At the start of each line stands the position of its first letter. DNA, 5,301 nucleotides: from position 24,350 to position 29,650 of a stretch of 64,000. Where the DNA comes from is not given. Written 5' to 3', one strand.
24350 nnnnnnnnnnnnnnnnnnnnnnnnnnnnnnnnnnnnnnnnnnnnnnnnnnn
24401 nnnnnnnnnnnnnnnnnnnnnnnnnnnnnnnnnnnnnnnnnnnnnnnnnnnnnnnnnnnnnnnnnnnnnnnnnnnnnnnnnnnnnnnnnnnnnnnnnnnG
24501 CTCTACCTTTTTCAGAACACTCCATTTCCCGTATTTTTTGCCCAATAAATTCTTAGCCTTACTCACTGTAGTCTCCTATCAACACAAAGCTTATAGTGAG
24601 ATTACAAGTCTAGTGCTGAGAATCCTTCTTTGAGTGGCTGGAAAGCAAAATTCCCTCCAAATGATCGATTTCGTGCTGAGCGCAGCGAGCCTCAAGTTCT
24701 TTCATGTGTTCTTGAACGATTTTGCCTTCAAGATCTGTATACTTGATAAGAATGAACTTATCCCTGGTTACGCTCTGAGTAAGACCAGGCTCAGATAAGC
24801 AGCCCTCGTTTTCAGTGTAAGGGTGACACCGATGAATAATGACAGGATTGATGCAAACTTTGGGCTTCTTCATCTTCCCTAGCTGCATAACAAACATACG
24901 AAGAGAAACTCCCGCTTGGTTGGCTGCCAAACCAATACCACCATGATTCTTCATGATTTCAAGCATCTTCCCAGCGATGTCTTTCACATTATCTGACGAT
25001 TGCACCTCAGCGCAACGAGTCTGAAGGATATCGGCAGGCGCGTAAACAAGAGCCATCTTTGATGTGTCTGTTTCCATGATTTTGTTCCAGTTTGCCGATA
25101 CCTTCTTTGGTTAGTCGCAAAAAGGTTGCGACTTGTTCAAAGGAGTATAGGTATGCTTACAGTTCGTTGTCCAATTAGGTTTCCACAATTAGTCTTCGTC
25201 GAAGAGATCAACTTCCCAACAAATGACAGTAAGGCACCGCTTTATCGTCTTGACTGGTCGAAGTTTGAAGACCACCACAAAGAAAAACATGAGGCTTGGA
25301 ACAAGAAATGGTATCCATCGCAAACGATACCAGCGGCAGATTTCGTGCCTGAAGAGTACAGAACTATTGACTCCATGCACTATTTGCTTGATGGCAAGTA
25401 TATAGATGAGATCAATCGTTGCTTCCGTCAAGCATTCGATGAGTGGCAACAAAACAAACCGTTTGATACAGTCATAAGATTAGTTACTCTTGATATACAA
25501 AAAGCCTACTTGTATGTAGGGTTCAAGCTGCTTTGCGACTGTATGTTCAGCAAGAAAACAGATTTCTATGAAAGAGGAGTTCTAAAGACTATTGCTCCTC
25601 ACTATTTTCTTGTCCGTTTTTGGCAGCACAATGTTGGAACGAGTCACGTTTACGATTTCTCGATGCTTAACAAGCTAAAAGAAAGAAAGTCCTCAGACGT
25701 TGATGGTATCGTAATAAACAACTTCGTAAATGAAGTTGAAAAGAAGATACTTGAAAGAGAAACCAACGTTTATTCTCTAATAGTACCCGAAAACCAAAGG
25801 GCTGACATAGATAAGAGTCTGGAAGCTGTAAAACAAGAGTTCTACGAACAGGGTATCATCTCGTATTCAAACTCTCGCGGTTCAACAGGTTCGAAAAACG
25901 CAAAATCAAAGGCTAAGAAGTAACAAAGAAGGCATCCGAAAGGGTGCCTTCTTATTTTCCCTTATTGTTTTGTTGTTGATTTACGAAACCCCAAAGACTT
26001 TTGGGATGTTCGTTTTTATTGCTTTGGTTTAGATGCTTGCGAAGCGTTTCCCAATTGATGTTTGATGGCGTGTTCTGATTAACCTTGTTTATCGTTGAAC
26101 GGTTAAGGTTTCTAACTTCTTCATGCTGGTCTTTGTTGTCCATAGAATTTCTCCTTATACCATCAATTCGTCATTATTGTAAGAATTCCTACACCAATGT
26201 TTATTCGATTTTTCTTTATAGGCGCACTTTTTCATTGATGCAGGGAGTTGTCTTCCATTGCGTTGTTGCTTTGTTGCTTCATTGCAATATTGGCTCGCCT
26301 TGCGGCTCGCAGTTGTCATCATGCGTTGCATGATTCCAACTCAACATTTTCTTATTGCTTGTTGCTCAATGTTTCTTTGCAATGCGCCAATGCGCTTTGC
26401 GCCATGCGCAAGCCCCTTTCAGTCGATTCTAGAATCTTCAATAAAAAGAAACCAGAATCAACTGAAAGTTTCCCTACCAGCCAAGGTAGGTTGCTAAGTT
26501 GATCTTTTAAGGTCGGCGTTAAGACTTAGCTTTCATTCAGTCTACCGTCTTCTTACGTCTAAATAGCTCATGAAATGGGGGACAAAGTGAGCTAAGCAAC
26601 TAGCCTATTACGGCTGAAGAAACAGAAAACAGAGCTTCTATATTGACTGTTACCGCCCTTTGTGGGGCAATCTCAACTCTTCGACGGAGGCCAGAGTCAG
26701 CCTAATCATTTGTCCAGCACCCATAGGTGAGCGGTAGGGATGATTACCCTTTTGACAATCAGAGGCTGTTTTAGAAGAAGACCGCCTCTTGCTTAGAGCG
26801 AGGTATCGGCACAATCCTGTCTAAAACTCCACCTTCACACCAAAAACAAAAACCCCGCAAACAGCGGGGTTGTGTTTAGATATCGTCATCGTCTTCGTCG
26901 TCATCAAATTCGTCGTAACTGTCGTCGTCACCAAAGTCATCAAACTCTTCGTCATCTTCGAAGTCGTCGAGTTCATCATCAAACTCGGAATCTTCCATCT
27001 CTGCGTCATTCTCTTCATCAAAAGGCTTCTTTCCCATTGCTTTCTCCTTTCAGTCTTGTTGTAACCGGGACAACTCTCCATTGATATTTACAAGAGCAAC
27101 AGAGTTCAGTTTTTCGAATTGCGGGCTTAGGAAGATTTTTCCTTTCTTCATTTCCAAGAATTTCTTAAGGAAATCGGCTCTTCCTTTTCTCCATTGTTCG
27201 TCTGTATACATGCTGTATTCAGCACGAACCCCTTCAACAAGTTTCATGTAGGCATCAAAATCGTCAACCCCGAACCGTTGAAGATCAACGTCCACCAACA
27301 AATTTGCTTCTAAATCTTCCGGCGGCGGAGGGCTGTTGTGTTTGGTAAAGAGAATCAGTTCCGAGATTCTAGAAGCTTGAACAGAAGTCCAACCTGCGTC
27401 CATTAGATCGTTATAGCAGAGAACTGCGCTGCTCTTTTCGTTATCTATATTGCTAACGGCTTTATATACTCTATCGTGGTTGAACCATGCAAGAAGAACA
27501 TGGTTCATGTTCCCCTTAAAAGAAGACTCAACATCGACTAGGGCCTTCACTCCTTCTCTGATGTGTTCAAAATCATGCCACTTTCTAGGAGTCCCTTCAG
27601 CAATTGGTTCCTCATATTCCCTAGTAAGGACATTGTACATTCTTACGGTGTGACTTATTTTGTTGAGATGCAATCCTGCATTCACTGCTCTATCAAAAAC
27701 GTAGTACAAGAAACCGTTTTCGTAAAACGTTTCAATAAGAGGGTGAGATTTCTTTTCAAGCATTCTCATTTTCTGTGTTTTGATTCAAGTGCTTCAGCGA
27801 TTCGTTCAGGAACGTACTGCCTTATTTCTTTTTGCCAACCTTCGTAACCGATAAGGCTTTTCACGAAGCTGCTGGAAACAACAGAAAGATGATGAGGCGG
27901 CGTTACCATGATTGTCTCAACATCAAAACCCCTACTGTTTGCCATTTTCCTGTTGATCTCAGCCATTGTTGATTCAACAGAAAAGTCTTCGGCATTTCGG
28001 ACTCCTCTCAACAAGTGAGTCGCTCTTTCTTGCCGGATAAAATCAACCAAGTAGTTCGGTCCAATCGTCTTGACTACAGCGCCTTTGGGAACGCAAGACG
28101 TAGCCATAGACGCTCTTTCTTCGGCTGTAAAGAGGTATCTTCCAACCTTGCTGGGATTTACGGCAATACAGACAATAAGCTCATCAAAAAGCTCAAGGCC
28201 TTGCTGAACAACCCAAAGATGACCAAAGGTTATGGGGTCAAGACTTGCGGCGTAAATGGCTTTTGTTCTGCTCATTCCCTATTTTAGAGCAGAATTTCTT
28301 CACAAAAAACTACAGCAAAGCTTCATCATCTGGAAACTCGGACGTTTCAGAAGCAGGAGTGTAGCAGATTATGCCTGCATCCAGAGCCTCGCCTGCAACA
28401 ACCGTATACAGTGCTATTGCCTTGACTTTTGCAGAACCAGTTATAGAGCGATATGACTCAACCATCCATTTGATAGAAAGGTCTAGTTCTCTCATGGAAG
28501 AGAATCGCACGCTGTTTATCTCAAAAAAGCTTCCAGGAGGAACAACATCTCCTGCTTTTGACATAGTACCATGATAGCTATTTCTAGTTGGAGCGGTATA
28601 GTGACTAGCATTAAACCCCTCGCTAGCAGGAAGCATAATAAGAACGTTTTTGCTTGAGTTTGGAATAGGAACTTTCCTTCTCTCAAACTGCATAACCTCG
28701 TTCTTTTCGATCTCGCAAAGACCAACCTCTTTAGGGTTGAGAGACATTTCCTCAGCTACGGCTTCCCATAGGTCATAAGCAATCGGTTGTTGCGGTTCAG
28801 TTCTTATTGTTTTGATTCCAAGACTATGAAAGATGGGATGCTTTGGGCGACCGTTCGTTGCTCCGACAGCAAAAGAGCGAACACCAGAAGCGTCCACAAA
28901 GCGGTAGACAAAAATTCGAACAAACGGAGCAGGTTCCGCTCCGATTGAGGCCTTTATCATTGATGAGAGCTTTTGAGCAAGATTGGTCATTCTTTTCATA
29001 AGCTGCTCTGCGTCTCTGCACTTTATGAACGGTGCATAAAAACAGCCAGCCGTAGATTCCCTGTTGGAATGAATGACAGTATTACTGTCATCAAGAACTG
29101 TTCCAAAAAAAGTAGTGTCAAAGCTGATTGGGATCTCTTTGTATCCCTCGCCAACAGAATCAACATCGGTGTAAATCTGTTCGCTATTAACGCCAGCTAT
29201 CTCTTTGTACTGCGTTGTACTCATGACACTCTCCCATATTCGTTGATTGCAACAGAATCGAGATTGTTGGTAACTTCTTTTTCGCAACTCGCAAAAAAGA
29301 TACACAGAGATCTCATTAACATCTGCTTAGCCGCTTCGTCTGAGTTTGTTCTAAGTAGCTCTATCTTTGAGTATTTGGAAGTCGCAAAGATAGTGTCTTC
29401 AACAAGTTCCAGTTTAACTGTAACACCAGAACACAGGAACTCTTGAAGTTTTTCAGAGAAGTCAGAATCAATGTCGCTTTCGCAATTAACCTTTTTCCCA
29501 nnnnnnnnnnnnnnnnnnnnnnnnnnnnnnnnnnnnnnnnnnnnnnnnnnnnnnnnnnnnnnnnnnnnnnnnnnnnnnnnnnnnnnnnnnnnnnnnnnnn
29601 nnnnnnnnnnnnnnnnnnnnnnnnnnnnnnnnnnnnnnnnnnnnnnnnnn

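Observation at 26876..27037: Unannotated 53-aa hyper-acidic protein, a possible DNA mimic or anti-restriction factor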

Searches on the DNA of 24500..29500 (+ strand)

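Call 5: search_dna_similar(query=window:24500-29500:+, collection=phages, mode=near)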
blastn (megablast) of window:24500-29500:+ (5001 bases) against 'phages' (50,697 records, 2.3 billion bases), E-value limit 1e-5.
No match.

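Call 32: search_rna_families(source=window, start=25900, end=27100, threshold=evalue, max_evalue=1)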
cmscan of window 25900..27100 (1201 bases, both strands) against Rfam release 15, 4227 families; matches with E-value up to 1: 2.
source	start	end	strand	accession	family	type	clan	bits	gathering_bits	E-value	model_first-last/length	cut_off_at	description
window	25900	25957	+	RF01859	Phe_leader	Cis-reg; leader;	-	21.3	55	0.93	69-125/125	5'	Phenylalanine leader peptide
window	26845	26939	-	RF00513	Trp_leader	Cis-reg; leader;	-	18.5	41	0.88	1-100/100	no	Tryptophan operon leader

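Call 54: search_dna_similar(query=window:26300-26860:-, collection=phages, mode=distant, max_evalue=0.001)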
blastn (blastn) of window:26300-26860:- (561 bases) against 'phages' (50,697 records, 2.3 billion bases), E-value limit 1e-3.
No match.

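Call 93: search_rna_families(sources=[L027, L028, L030, L031, L033], threshold=evalue, max_evalue=0.1)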
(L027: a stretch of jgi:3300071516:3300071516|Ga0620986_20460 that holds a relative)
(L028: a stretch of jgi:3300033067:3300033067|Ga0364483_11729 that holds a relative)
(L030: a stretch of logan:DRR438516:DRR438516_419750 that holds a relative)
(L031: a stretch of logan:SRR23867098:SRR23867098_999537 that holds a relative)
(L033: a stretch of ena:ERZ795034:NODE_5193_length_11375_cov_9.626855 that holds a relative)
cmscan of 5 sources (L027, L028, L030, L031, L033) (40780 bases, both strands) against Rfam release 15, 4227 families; matches with E-value up to 0.1: 0.
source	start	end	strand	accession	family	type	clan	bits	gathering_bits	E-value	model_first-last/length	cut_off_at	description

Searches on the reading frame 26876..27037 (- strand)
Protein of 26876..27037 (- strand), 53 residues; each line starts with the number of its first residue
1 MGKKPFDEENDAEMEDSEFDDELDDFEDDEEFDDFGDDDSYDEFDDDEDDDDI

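Call 6: search_protein_families(library=pfam, proteins=[window:26876-27037:-], max_evalue=0.01)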
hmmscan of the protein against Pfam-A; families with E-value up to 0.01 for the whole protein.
window:26876-27037:- (53 aa): 0 families

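Call 9: search_protein_families(library=phrogs, proteins=[window:26876-27037:-], max_evalue=0.001)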
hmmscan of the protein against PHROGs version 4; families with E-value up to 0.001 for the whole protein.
window:26876-27037:- (53 aa): 0 families

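Call 13: find_encoding_contigs(protein=window:26876-27037:-, flank=5000, max_places=10)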
Protein window:26876-27037:- (53 aa): 6 contigs read that carry it; 6 places shown.
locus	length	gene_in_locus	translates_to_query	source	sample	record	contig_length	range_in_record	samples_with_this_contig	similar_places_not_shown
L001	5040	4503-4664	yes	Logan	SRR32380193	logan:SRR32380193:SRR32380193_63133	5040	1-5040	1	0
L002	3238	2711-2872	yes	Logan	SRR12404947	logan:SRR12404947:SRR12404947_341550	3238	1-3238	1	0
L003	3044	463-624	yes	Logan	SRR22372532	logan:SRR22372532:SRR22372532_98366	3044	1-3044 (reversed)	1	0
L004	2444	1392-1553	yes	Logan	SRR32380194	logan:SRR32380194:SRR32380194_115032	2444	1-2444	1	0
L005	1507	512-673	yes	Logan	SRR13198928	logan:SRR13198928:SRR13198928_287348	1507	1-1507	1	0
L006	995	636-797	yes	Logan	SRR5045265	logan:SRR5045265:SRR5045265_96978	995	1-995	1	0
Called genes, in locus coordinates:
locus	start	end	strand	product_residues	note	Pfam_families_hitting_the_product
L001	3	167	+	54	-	?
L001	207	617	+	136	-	-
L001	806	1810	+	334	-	PF02463:SMC_N, PF13175:AAA_15 (weak), PF13476:AAA_23 (weak), PF13304:AAA_21, PF13175:AAA_15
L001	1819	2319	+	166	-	-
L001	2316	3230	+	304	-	-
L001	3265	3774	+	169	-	PF01467:CTP_transf_like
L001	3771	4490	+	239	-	-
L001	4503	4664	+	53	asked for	-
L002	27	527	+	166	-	-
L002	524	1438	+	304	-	-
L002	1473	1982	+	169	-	PF01467:CTP_transf_like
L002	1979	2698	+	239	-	-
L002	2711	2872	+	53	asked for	-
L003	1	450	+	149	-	?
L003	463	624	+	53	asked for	-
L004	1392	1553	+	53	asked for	-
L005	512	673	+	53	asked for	-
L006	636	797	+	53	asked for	-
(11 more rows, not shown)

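Call 17: find_homologous_proteins(query=window:26876-27037:-, max_evalue=0.01)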
Query window:26876-27037:-: 136 candidates shared short words with the query, none scored E <= 0.01.

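Call 38: search_solved_structures(query=window:26879-27037:-, max_evalue=10, show_alignments=3)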
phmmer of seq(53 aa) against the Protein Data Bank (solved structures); distinct sequences matched with E-value up to 10: 1.
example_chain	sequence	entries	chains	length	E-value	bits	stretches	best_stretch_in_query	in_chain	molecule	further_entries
8iml_3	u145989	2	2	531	0.2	16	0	16-41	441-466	CpcJ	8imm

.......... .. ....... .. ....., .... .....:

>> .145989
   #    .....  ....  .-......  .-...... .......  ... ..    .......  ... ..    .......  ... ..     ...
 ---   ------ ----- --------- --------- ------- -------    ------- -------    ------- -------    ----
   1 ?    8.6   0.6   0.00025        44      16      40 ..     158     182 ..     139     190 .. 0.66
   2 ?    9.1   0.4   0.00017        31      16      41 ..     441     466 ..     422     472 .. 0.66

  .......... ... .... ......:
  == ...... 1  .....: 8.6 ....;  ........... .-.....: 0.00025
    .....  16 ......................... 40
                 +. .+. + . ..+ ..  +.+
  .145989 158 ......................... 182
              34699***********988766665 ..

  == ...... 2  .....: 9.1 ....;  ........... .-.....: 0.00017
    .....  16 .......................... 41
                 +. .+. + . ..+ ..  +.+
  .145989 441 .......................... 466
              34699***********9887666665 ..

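Call 43: predict_structure(protein=window:26876-27037:-)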
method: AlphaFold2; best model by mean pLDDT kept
length: 53 residues; sequences in the alignment: 1
mean_pLDDT: 62.0   pTM: 0.15
mean pLDDT of the five models: 62.0, 58.4, 57.7, 55.1, 53.7
residues with pLDDT >= 90: 0; 70-90: 2; 50-70: 49; < 50: 2
segments of 3 or more residues with pLDDT < 50: none
pLDDT, mean of each block of 10 residues (from residue 1): 56 62 65 65 62 61
secondary structure, 60 per line:
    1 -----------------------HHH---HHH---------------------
elements in order:

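Call 47: search_protein_families(library=padloc, proteins=[window:26876-27037:-], max_evalue=0.01)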
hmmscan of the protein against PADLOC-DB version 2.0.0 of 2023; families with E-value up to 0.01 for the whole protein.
window:26876-27037:- (53 aa): 0 families

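Call 48: search_protein_families(library=ncbifam, proteins=[window:26876-27037:-], max_evalue=0.01)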
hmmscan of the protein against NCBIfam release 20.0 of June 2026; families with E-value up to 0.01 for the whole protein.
window:26876-27037:- (53 aa): 0 families

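Call 58: list_cluster_members(proteins=[window:26879-27037:-, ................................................, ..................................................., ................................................])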
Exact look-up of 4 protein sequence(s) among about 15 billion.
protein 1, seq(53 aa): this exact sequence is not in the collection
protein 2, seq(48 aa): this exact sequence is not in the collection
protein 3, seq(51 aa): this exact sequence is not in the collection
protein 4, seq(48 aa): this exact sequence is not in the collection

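Call 67: search_protein_representatives(protein=window:26876-27037:-)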
Query: 53 residues. Proteins with E-value up to 0.001 (for the whole library): 0; up to 1e-10: 0; up to 1e-30: 0. The best 0 are listed.
